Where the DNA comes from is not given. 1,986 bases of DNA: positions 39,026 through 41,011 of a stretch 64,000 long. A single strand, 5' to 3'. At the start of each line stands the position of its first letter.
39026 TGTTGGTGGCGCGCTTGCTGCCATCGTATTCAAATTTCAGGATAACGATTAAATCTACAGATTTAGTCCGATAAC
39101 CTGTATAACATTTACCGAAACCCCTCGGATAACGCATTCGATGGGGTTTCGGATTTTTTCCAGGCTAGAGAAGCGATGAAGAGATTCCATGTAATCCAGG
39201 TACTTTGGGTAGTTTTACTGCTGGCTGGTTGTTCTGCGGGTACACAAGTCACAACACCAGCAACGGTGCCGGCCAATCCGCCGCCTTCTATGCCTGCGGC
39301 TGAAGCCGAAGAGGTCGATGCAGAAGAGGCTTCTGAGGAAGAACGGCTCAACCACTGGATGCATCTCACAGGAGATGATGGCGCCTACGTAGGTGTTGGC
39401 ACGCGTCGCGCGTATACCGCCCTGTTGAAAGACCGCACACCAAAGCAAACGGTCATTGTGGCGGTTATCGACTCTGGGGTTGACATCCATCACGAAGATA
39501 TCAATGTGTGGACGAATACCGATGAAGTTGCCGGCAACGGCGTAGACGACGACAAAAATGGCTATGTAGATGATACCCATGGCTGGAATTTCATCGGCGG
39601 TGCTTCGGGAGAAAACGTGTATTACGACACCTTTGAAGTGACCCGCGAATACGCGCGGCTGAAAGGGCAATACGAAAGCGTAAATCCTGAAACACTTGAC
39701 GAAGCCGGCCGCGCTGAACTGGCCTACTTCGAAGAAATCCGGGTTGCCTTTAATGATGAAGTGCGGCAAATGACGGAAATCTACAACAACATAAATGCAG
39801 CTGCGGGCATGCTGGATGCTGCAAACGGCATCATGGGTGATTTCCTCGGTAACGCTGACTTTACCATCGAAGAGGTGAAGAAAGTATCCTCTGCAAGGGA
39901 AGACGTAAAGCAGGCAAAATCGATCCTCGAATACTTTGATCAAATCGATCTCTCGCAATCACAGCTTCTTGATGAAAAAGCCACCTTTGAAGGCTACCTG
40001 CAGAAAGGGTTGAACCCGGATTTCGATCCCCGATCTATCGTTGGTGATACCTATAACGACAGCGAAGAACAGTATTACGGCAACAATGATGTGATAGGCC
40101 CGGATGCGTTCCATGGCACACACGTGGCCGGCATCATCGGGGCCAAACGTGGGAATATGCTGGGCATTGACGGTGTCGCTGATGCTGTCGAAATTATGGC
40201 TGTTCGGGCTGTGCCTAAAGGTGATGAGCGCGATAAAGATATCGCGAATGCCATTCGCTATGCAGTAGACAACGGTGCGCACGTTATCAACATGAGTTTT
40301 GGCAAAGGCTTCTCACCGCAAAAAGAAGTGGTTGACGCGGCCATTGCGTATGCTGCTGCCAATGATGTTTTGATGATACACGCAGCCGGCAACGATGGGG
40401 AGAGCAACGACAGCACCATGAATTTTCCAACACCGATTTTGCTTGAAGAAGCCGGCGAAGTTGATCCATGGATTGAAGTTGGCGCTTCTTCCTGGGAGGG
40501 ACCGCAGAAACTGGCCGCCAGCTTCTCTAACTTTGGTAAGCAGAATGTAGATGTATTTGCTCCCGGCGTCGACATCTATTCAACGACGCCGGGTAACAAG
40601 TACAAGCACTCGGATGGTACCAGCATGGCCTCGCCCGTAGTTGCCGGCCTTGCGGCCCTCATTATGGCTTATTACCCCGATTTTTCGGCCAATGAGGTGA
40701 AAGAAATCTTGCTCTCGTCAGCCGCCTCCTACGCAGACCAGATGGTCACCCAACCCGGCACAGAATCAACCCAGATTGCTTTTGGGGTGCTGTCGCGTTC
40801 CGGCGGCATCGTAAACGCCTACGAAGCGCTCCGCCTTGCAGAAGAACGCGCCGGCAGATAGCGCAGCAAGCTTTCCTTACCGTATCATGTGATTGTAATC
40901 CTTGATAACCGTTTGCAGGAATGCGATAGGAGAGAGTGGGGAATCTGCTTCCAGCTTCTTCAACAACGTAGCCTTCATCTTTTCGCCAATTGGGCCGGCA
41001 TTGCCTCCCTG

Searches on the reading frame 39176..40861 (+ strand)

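Call 67: search_protein_families(library=pfam, proteins=[window:39176-40861:+], max_evalue=0.00001)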
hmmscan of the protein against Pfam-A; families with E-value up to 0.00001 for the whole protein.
window:39176-40861:+ (561 aa): 1 family
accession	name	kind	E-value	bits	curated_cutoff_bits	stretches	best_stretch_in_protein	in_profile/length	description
PF00082.27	Peptidase_S8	-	3.2e-47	161.7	21.8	1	91-524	2-281/288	Subtilase family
